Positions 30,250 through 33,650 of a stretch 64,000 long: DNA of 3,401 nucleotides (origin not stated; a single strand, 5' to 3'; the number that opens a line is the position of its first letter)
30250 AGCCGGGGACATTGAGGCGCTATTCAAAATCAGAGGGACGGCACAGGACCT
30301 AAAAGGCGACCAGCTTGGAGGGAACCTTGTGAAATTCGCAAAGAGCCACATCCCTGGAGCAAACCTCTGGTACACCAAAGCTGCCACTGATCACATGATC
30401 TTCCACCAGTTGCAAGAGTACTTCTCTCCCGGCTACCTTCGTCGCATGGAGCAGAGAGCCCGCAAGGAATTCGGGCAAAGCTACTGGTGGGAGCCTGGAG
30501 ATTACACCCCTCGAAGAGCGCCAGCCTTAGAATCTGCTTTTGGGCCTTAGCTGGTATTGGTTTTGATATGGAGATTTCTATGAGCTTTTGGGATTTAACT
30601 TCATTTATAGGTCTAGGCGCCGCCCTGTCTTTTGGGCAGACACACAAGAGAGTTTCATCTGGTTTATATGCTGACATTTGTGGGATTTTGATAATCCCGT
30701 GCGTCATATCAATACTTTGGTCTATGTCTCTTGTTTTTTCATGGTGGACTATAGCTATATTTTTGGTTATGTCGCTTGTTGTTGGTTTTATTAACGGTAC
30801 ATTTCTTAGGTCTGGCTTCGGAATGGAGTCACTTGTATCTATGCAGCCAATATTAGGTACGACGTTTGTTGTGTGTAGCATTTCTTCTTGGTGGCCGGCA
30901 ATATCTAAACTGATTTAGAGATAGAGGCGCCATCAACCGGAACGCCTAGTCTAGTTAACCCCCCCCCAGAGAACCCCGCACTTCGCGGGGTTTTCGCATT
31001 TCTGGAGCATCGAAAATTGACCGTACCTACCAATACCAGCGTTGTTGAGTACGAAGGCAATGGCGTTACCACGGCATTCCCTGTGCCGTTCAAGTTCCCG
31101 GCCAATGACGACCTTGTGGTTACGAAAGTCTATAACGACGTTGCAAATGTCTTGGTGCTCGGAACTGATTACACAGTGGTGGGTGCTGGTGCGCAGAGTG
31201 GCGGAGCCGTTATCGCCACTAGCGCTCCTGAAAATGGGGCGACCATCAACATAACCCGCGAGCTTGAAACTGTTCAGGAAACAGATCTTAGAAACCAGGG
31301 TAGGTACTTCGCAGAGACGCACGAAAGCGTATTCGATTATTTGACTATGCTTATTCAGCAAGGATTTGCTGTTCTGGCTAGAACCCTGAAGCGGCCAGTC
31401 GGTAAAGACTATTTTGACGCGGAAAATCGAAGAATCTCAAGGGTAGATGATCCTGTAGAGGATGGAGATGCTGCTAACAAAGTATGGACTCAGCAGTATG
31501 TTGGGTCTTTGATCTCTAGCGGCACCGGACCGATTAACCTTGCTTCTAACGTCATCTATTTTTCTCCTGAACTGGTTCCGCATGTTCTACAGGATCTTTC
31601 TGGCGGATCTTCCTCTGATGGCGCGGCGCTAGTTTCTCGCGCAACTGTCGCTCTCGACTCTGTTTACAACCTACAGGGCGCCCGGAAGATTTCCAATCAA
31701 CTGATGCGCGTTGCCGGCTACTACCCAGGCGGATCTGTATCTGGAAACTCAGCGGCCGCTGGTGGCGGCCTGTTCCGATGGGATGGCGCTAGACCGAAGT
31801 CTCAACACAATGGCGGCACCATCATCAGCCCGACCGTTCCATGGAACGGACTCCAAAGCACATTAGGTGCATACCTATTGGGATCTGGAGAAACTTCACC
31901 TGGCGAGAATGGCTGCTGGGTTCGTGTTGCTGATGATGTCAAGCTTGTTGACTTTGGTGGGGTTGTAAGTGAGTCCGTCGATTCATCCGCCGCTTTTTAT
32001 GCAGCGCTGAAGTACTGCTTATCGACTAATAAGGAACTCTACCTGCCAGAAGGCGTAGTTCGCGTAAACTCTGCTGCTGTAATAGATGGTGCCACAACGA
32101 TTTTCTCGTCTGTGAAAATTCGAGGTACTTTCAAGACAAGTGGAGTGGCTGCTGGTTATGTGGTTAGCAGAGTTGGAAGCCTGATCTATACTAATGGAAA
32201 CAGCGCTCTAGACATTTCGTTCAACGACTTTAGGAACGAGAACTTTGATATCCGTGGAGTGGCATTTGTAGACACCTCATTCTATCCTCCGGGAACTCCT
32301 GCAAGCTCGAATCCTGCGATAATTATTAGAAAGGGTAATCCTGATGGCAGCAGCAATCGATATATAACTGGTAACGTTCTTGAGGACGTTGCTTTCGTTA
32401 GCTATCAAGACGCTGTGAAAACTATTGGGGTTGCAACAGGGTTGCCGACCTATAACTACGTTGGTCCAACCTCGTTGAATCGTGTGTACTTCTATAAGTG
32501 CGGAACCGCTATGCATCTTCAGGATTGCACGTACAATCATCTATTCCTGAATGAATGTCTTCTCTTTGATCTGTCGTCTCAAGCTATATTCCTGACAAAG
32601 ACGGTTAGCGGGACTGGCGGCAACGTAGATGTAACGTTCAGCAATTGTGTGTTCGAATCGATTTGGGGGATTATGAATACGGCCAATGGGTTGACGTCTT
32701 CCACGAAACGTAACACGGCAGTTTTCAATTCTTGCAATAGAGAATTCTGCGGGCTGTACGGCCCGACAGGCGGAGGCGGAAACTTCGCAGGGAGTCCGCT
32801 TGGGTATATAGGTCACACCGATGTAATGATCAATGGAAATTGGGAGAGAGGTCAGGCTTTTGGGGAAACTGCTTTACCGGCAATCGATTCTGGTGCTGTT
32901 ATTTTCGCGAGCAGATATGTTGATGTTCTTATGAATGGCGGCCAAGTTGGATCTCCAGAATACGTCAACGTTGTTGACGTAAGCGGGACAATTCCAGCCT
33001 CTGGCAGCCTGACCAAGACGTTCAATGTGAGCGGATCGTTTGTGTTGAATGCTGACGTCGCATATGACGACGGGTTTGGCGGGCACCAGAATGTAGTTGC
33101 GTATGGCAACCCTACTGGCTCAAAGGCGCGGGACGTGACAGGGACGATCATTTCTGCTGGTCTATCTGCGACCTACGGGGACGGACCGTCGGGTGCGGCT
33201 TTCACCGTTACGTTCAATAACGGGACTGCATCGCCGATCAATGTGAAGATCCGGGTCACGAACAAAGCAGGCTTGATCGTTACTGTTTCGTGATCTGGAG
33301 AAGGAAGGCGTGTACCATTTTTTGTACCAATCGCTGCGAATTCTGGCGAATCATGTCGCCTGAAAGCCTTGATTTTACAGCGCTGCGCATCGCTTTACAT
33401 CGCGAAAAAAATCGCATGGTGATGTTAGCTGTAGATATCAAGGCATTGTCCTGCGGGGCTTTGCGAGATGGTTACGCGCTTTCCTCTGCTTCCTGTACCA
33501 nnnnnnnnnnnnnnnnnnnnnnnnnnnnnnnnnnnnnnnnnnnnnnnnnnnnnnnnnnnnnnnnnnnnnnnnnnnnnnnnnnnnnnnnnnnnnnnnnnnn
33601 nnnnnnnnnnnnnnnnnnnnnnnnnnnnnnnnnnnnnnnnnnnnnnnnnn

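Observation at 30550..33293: P22-like right arm: AT-rich membrane protein in the sieA slot, then a beta-helix tailspike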

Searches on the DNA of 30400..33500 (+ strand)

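Call 7: search_dna_similar(query=window:30400-33500:+, collection=phages, mode=near)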
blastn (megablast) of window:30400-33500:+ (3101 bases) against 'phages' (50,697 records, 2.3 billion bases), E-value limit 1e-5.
Records with a match: 26; places in all: 26; records where one place covers at least 80% of the query: 0.
Best place of each record, by identity: 90-95% 10; 80-90% 10; 60-80% 6.
By first word of the organism name: Pseudomonas 26.
By host as written in the record: Pseudomonas aeruginosa PA14 8; - 5; Pseudomonas aeruginosa 4; carbapenem-resistant Pseudomonas aeruginosa YMC11/07/P54 2; Pseudomonas sp. 2; Pseudomonas aeruginosa YMC/01/01/P52 1; Pseudomonas aeruginosa ST773 (NDM-1-producing) 1; Pseudomonas aeruginosa 7869 1; and 2 more.
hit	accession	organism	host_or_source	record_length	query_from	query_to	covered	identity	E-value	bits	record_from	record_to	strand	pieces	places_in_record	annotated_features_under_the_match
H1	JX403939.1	Pseudomonas phage YMC/01/01/P52_PAE_BP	Pseudomonas aeruginosa YMC/01/01/P52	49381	1647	3101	46%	86.9%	0e+0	1610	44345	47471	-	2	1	hypothetical protein (x5) | lytic enzyme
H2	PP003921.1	Pseudomonas phage vB_Pae_U9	Pseudomonas aeruginosa ST773 ...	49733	1532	2894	44%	86.2%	0e+0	1471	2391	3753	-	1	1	hypothetical protein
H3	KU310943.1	Pseudomonas phage YMC11/07/P54_PAE_BP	carbapenem-resistant Pseudomonas ...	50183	1532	2894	44%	81.0%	0e+0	1077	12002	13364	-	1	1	hypothetical protein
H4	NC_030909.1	Pseudomonas phage YMC11/07/P54_PAE_BP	carbapenem-resistant Pseudomonas ...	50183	1532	2894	44%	81.0%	0e+0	1077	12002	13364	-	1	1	structural protein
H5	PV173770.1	Pseudomonas phage P7869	Pseudomonas aeruginosa 7869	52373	1629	2894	41%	86.2%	0e+0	1369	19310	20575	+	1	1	hypothetical protein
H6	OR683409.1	Pseudomonas phage Shamal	Pseudomonas aeruginosa F002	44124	1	1025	33%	88.6%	0e+0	1242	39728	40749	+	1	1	tail fiber protein | hypothetical protein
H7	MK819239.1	Pseudomonas phage vB_PaeP_YA3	Pseudomonas aeruginosa UCBPP-PA14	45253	1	1039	19%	81.7%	2e-84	496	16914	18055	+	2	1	putative tail fiber protein | putative outer membrane protein assembly factor | hypothetical protein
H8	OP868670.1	Pseudomonas phage MPK9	Pseudomonas aeruginosa PA14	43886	1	1039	19%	79.3%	2e-59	413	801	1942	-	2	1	hypothetical protein (x2)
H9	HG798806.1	Pseudomonas phage vB_PaeP_Tr60_Ab31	Pseudomonas aeruginosa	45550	567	1039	15%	76.1%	8e-59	235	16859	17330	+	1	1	Putative tail fibre protein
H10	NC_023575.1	Pseudomonas phage vB_PaeP_Tr60_Ab31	Pseudomonas aeruginosa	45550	567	1039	15%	76.1%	8e-59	235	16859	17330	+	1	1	Putative tail fibre protein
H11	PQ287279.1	Pseudomonas phage Flu_PA14_4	Pseudomonas aeruginosa PA14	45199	567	1039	15%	76.1%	8e-59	235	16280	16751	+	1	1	hypothetical protein | tail protein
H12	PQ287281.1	Pseudomonas phage Flu_PA14_3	Pseudomonas aeruginosa PA14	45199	567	1039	15%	76.1%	8e-59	235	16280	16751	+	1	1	hypothetical protein | tail protein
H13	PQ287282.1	Pseudomonas phage Komp_PA14_gP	Pseudomonas aeruginosa PA14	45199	567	1039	15%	76.1%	8e-59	235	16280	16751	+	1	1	hypothetical protein | tail protein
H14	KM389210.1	Pseudomonas phage DO4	-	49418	2912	3101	6%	91.7%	4e-67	263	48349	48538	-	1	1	record has no annotation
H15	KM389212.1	Pseudomonas phage JBD88b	-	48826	2912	3101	6%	91.7%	4e-67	263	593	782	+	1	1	record has no annotation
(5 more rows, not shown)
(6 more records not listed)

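Call 8: get_annotated_region(hit=H6, flank=9000)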
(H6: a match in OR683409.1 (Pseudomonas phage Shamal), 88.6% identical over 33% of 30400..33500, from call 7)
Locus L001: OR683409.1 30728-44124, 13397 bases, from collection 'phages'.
description: Pseudomonas phage Shamal, complete genome.
organism: Pseudomonas phage Shamal (NCBI taxid 3097009)
taxonomy: Viruses; Duplodnaviria; Heunggongvirae; Uroviricota; Caudoviricetes
host: Pseudomonas aeruginosa F002; source: -; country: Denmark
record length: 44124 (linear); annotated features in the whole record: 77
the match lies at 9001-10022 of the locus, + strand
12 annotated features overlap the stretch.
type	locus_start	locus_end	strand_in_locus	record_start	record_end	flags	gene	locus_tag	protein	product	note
CDS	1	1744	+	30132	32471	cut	-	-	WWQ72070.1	hypothetical protein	-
CDS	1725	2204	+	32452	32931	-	-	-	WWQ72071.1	hypothetical protein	-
CDS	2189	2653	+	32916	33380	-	-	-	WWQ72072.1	hypothetical protein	-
CDS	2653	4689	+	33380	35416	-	-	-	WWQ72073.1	hypothetical protein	-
CDS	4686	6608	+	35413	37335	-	-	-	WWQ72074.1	hypothetical protein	-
CDS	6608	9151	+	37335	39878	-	-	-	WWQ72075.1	hypothetical protein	label: hypothetical protein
CDS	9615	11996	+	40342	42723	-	-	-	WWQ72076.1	tail fiber protein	label: tail fiber protein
CDS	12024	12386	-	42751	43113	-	-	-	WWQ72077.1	hypothetical protein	-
CDS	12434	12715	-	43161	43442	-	-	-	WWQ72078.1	antitoxin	label: antitoxin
CDS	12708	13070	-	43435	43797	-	-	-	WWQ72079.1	toxin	label: toxin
CDS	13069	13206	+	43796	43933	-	-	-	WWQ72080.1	hypothetical protein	-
tRNA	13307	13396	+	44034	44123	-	-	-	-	tRNA-Ser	-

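Call 9: get_annotated_region(hit=H1, flank=5000)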
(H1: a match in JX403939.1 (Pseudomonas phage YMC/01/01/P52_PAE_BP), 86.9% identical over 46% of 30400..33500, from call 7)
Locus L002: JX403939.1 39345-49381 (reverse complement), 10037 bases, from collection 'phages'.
description: Pseudomonas phage YMC/01/01/P52_PAE_BP, complete genome.
organism: Pseudomonas phage YMC/01/01/P52_PAE_BP (NCBI taxid 1191380)
taxonomy: Viruses; Duplodnaviria; Heunggongvirae; Uroviricota; Caudoviricetes
host: Pseudomonas aeruginosa YMC/01/01/P52; source: isolate from sewage sample from a university hospital; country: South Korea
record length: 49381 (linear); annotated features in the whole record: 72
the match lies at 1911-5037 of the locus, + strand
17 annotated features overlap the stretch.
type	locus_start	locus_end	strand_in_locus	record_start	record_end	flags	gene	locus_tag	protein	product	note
CDS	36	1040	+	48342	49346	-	-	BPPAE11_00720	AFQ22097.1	hypothetical protein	-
CDS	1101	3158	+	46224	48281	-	-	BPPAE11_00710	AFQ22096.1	hypothetical protein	-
CDS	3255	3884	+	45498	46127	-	-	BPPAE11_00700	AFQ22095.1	lytic enzyme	-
CDS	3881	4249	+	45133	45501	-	-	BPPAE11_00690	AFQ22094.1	hypothetical protein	-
CDS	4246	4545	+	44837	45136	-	-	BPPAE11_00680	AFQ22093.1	hypothetical protein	-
CDS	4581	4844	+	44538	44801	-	-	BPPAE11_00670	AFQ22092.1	hypothetical protein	-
CDS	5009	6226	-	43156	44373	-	-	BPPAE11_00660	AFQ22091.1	hypothetical protein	-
CDS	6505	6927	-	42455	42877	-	-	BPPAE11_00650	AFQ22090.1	hypothetical protein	-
CDS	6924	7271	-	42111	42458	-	-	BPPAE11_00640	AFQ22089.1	hypothetical protein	-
CDS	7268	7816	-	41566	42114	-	-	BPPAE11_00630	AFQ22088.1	hypothetical protein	-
CDS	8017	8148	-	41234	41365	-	-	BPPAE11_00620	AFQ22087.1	hypothetical protein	-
CDS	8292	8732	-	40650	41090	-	-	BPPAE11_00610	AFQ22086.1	hypothetical protein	-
CDS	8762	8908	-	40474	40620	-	-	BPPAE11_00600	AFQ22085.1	hypothetical protein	-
CDS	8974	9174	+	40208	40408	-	-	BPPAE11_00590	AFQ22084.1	hypothetical protein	-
CDS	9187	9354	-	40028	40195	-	-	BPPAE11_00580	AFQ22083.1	hypothetical protein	-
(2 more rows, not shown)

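Call 13: get_annotated_region(hit=H7, flank=6000)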
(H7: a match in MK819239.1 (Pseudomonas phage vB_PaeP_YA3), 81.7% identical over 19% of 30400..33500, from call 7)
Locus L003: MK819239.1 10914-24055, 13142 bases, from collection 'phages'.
description: Pseudomonas phage vB_PaeP_YA3, complete genome.
organism: Pseudomonas phage vB_PaeP_YA3 (NCBI taxid 2588095)
taxonomy: Viruses; Duplodnaviria; Heunggongvirae; Uroviricota; Caudoviricetes
host: Pseudomonas aeruginosa UCBPP-PA14; source: -; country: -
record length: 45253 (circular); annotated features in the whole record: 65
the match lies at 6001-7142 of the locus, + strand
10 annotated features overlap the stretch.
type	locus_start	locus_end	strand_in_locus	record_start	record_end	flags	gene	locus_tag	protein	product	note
CDS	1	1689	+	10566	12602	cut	-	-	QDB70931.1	hypothetical protein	-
CDS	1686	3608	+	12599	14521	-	-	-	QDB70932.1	hypothetical protein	-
CDS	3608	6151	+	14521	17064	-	-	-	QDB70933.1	hypothetical protein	-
CDS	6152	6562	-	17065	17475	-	-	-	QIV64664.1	putative outer membrane protein assembly factor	-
CDS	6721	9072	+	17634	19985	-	-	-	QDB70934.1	putative tail fiber protein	-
CDS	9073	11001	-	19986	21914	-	-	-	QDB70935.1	O-polysaccharide acetyltransferase protein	-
CDS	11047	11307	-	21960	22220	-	-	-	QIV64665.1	hypothetical protein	-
CDS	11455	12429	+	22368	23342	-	-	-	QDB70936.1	site-specific integrase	-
CDS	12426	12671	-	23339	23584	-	-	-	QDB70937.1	excisionase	-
CDS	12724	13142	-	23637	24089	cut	-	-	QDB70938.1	hypothetical protein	-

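Call 15: search_dna_similar(query=window:30551-31016:+, collection=phages, mode=distant, max_rows=30)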
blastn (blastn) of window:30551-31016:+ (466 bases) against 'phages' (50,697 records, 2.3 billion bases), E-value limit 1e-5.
Records with a match: 11; places in all: 11; records where one place covers at least 80% of the query: 1.
Best place of each record, by identity: 95-99% 1; 90-95% 8; 80-90% 2.
By first word of the organism name: Pseudomonas 11.
By host as written in the record: Pseudomonas aeruginosa PA14 5; Pseudomonas aeruginosa 2; Pseudomonas sp. 2; Pseudomonas aeruginosa F002 1; Pseudomonas aeruginosa UCBPP-PA14 1.
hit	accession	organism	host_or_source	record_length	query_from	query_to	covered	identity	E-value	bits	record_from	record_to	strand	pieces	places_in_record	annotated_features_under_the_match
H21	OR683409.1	Pseudomonas phage Shamal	Pseudomonas aeruginosa F002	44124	1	466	100%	98.7%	0e+0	812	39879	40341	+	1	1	none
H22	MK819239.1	Pseudomonas phage vB_PaeP_YA3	Pseudomonas aeruginosa UCBPP-PA14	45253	413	466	12%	90.7%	2e-11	76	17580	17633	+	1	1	none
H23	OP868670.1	Pseudomonas phage MPK9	Pseudomonas aeruginosa PA14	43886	413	466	12%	88.9%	3e-10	72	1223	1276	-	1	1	none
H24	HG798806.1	Pseudomonas phage vB_PaeP_Tr60_Ab31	Pseudomonas aeruginosa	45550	416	466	11%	92.3%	1e-9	71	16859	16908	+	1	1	none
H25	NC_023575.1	Pseudomonas phage vB_PaeP_Tr60_Ab31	Pseudomonas aeruginosa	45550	416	466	11%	92.3%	1e-9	71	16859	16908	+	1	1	none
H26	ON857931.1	Pseudomonas phage vB_PaeP_FBPa19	Pseudomonas sp.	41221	416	466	11%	90.2%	1e-9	71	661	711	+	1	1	none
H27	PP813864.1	Pseudomonas phage vB_PaeP_FBPa42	Pseudomonas sp.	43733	416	466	11%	90.2%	1e-9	71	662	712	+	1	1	none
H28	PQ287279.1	Pseudomonas phage Flu_PA14_4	Pseudomonas aeruginosa PA14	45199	416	466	11%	90.2%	1e-8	67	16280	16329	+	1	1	hypothetical protein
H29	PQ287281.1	Pseudomonas phage Flu_PA14_3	Pseudomonas aeruginosa PA14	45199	416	466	11%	90.2%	1e-8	67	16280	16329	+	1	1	hypothetical protein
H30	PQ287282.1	Pseudomonas phage Komp_PA14_gP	Pseudomonas aeruginosa PA14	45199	416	466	11%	90.2%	1e-8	67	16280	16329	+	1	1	hypothetical protein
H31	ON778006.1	Pseudomonas phage vB_Pae_HB2107-3I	Pseudomonas aeruginosa PA14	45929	412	466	12%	83.6%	2e-6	60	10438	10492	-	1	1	none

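Call 79: get_annotated_region(hit=H24, flank=3500)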
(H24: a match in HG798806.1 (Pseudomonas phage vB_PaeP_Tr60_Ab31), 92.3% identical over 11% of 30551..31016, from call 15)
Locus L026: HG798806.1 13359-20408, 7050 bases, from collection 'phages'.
description: Pseudomonas phage vB_PaeP_Tr60_Ab31.
organism: Pseudomonas phage vB_PaeP_Tr60_Ab31 (NCBI taxid 1449437)
taxonomy: Viruses; Duplodnaviria; Heunggongvirae; Uroviricota; Caudoviricetes
host: Pseudomonas aeruginosa; source: sewer water sample; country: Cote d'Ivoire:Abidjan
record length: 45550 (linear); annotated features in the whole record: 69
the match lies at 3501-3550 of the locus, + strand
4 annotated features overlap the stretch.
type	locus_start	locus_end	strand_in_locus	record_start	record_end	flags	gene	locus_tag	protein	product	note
CDS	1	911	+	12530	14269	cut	-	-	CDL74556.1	Hypothetical protein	ORF15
CDS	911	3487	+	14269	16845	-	-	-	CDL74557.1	Hypothetical protein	ORF16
CDS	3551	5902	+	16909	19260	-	-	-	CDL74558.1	Putative tail fibre protein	ORF17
CDS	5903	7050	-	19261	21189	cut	-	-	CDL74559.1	Putative peptidoglycan O-acetyltransferase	ORF18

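Call 80: get_annotated_region(hit=H31, flank=3500)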
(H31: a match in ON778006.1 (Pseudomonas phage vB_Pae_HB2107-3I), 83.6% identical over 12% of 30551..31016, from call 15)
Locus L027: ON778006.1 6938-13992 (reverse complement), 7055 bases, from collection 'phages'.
description: Pseudomonas phage vB_Pae_HB2107-3I, complete genome.
organism: Pseudomonas phage vB_Pae_HB2107-3I (NCBI taxid 2961987)
taxonomy: Viruses; Duplodnaviria; Heunggongvirae; Uroviricota; Caudoviricetes
host: Pseudomonas aeruginosa PA14; source: sewage; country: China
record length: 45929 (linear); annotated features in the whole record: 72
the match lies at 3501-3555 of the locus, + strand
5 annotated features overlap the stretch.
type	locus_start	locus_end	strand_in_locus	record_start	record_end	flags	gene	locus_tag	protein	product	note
CDS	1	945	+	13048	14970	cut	-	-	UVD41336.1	hypothetical protein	-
CDS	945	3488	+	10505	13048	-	-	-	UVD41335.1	hypothetical protein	-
CDS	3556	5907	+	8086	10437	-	-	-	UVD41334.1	putative tail fiber protein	-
CDS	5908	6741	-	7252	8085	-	-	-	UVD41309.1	acyltransferase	gp12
CDS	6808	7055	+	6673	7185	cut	-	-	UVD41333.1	site-specific integrase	-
